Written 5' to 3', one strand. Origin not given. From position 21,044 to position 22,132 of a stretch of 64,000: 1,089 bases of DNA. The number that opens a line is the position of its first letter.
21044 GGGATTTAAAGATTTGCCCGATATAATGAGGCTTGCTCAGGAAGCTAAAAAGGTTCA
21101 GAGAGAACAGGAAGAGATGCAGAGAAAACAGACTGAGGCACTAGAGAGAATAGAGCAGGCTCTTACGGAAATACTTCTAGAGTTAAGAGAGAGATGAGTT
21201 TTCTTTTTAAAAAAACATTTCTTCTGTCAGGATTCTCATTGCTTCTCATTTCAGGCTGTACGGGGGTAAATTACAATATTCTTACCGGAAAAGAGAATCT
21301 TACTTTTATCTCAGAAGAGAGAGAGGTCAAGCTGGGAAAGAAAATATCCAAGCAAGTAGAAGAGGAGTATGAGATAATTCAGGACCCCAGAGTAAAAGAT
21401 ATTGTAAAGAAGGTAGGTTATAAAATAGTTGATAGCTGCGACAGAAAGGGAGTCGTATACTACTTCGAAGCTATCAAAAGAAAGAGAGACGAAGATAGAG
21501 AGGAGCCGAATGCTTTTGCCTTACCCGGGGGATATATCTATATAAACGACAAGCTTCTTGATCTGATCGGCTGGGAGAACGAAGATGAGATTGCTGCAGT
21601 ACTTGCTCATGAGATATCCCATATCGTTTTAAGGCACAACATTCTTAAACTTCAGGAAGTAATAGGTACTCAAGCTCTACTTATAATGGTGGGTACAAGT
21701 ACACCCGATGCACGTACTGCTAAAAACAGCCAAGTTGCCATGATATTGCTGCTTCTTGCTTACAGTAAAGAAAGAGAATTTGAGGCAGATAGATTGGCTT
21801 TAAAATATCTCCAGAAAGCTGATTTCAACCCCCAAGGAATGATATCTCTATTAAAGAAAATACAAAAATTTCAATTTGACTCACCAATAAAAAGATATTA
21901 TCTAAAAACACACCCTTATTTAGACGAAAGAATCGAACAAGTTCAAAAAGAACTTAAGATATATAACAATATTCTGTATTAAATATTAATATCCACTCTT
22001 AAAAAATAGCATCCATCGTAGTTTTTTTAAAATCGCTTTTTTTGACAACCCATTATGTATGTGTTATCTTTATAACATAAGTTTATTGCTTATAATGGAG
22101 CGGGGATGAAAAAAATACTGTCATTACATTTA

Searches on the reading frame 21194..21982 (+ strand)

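Call 13: search_protein_families(library=pfam, proteins=[window:21194-21982:+], max_evalue=0.00001)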
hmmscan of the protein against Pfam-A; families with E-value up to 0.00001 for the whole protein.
window:21194-21982:+ (262 aa): 1 family
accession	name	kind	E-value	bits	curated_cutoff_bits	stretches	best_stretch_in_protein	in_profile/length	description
PF01435.24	Peptidase_M48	-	2.2e-31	109.6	20.3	1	100-253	31-185/186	Peptidase family M48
